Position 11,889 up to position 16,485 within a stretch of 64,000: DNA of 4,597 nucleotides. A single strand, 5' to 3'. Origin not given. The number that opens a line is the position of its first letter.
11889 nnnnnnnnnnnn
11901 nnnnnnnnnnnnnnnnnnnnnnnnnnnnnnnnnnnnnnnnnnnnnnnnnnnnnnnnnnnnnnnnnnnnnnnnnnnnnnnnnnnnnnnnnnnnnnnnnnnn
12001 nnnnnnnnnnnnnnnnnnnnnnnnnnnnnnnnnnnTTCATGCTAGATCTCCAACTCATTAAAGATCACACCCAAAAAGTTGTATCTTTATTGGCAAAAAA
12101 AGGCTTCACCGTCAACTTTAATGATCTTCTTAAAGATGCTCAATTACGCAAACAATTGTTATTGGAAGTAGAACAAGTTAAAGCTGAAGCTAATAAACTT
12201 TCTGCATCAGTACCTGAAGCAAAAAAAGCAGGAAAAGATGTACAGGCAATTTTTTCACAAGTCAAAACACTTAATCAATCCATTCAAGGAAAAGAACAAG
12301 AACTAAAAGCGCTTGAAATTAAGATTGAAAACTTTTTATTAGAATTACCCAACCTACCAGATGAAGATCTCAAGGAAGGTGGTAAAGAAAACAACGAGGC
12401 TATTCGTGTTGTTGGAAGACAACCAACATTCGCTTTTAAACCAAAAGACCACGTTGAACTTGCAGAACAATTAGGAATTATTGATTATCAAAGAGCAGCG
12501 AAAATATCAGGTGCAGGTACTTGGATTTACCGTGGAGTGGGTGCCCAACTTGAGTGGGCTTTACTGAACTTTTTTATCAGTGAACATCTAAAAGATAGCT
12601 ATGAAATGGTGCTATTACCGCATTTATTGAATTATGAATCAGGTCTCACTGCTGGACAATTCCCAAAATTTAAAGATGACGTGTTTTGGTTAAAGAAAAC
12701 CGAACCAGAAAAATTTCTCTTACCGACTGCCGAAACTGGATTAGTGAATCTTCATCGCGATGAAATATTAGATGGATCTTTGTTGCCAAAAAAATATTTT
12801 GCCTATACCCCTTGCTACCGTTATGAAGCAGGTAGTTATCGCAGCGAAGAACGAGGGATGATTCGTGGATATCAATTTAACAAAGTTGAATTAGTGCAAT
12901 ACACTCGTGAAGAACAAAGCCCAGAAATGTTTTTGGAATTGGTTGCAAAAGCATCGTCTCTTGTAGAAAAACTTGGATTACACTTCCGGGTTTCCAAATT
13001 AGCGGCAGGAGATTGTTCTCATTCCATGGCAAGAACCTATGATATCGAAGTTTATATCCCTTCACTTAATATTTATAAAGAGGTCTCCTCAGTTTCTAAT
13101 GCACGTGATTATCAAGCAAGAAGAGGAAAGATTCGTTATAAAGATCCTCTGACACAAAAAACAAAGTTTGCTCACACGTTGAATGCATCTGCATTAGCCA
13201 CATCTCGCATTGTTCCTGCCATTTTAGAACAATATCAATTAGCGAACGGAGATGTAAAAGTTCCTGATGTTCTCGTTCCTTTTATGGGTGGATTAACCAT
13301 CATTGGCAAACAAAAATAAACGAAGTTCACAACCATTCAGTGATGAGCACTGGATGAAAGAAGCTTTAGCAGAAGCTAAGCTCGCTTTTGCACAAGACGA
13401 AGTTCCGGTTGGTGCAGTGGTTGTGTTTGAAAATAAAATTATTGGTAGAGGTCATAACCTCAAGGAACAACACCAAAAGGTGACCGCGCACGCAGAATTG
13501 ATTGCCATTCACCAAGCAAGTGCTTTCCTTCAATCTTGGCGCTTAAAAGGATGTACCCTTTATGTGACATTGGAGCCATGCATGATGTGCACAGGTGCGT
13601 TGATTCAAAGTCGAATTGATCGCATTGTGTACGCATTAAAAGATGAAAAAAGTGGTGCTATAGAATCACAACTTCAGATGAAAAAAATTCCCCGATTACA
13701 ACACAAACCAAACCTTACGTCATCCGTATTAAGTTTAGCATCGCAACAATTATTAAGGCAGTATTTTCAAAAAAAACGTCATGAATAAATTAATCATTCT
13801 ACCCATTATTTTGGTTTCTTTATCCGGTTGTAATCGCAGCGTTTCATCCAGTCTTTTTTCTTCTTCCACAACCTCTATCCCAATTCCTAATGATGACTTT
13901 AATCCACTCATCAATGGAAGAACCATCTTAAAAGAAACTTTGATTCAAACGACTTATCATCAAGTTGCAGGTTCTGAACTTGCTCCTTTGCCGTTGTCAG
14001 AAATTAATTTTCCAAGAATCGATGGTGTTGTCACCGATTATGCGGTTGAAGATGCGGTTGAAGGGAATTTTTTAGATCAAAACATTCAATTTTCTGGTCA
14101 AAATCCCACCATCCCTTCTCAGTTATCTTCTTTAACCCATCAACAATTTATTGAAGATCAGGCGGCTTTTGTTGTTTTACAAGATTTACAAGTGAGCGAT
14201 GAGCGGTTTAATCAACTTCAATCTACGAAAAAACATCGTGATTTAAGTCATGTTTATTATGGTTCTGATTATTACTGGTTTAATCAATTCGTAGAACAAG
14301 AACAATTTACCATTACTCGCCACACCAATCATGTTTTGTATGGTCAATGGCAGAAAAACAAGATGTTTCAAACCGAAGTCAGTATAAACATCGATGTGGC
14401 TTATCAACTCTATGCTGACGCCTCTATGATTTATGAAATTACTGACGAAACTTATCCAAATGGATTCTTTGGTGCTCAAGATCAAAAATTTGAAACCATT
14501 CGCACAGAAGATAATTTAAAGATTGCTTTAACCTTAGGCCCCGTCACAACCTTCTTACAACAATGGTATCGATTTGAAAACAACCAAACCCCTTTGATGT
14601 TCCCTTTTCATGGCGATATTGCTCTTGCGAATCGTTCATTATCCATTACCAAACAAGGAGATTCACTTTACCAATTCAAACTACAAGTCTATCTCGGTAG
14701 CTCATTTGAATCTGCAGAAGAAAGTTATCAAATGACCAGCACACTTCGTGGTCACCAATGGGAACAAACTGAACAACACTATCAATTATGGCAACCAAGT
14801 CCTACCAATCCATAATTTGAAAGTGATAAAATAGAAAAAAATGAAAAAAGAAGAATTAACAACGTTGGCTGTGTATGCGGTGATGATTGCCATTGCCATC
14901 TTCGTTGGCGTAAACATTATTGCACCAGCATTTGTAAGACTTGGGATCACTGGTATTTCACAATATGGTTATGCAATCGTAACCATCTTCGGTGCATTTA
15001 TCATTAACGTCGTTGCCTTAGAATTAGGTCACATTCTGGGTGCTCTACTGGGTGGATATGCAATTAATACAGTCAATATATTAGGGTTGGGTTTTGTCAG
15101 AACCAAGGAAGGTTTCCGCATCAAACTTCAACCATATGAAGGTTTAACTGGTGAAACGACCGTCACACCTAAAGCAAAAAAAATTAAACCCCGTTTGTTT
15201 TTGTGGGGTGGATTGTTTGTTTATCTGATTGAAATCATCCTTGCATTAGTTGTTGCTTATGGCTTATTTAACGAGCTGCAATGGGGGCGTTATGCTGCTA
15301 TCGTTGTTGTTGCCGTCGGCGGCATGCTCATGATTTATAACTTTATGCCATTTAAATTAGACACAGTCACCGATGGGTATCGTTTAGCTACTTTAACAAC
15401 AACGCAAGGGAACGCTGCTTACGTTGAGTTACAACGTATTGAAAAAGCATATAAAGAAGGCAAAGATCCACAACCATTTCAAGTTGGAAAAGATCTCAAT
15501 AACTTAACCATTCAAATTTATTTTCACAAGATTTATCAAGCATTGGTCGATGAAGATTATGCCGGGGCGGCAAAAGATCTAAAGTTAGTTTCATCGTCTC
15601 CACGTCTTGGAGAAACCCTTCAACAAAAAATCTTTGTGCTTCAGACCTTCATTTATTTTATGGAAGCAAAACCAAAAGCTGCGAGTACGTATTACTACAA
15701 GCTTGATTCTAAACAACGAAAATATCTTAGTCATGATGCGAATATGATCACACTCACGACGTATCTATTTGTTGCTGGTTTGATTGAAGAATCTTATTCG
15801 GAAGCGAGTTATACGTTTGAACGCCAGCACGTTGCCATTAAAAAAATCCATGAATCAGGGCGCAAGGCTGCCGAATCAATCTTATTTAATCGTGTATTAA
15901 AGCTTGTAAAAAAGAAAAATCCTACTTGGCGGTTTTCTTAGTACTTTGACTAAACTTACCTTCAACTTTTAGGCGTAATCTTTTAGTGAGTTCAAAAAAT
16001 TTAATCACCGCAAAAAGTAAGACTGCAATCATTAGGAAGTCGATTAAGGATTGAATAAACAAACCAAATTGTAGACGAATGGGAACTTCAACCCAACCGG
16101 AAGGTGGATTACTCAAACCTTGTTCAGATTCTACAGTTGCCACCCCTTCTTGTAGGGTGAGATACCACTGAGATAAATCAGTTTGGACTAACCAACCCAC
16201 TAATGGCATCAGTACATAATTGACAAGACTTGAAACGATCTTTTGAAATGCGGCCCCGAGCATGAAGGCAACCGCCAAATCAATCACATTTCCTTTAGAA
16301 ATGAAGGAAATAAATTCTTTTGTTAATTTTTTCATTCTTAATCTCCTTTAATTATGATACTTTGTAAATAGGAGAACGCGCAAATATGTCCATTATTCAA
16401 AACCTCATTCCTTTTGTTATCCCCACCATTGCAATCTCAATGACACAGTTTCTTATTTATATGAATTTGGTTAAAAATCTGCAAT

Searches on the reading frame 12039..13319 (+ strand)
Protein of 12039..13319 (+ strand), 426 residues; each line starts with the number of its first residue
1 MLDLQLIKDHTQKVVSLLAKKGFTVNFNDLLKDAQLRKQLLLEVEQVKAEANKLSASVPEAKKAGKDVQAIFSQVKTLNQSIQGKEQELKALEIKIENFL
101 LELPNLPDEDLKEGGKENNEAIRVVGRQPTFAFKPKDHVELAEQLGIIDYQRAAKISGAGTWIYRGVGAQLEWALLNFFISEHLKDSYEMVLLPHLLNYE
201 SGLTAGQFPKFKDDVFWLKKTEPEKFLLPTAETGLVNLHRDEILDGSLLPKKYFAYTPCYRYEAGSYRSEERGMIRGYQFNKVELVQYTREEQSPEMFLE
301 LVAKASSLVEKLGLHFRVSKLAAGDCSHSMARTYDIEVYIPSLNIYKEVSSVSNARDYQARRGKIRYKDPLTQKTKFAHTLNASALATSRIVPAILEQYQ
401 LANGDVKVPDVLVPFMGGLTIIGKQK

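Call 20: search_protein_families(library=pfam, proteins=[window:12039-13319:+], max_evalue=0.00001)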
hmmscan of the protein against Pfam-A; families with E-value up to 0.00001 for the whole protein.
window:12039-13319:+ (426 aa): 2 families
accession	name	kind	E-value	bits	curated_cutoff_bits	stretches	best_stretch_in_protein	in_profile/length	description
PF00587.30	tRNA-synt_2b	-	1.1e-32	114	29.3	1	216-399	1-179/179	tRNA synthetase class II core domain (G, H, P, S and T)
PF02403.27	Seryl_tRNA_N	-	4.5e-20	72.3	28.2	1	1-107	1-108/108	Seryl-tRNA synthetase N-terminal domain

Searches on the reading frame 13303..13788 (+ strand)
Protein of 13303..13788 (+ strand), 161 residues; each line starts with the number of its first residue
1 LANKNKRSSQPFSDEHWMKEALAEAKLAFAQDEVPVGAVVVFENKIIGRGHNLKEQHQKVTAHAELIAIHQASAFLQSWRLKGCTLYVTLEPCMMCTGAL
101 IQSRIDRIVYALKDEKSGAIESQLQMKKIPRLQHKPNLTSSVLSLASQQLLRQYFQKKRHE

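Call 20: search_protein_families(library=pfam, proteins=[window:13303-13788:+], max_evalue=0.00001)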
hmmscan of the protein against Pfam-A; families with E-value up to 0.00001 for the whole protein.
window:13303-13788:+ (161 aa): 2 families
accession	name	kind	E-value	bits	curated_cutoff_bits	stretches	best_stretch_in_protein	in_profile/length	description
PF14437.12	MafB19-deam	-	3.2e-42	144.3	27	1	13-140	2-127/142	MafB19-like deaminase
PF00383.29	dCMP_cyt_deam_1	-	7.2e-32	109.8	25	1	14-111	4-101/102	Cytidine and deoxycytidylate deaminase zinc-binding region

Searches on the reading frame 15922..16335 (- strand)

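Call 20: search_protein_families(library=pfam, proteins=[window:15922-16335:-], max_evalue=0.00001)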
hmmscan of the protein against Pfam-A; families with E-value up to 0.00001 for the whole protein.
window:15922-16335:- (137 aa): 1 family
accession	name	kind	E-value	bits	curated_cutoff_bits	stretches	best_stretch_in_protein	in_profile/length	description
PF01741.23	MscL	-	3.7e-28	98.8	27.4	1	5-121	2-97/123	Large-conductance mechanosensitive channel, MscL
